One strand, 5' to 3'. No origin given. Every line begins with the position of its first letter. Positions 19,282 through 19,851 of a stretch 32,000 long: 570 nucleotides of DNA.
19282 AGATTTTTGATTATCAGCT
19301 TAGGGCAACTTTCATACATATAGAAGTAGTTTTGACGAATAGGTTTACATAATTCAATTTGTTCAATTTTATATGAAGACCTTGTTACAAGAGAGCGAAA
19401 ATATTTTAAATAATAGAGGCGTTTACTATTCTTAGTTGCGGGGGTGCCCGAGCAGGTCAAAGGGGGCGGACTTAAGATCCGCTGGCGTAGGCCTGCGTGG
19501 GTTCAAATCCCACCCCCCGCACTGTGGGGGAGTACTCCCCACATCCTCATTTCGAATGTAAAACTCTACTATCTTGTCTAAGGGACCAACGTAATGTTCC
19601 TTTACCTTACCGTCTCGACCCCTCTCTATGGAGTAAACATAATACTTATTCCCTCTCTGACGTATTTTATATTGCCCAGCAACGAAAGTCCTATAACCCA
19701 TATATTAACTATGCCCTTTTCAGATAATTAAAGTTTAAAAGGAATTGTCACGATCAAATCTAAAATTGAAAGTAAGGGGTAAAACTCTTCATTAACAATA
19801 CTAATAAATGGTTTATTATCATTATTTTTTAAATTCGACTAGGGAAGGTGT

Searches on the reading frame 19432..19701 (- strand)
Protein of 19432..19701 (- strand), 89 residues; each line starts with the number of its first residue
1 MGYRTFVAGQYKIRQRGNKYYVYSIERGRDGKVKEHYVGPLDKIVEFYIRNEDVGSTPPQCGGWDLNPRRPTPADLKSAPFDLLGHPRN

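Call 96: search_protein_families(library=phrogs, proteins=[window:19432-19701:-], max_evalue=0.001)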
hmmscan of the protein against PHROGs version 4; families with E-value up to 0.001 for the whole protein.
window:19432-19701:- (89 aa): 2 families
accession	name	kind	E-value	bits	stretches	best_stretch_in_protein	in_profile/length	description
phrog_23443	-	unknown function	4.7e-15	56.9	1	4-73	6-77/97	-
phrog_5127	-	integration and excision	1.9e-14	54.9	1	3-78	5-84/355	integrase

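Call 97: search_protein_families(library=pfam, proteins=[window:19432-19701:-], max_evalue=0.01)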
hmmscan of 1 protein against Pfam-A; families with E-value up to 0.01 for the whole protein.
window:19432-19701:- (89 aa): 1 family
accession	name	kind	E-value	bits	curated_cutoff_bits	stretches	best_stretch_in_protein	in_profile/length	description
PF07935.16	SSV1_ORF_D-335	-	1.2e-20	74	22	1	6-61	2-58/68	ORF D-335-like protein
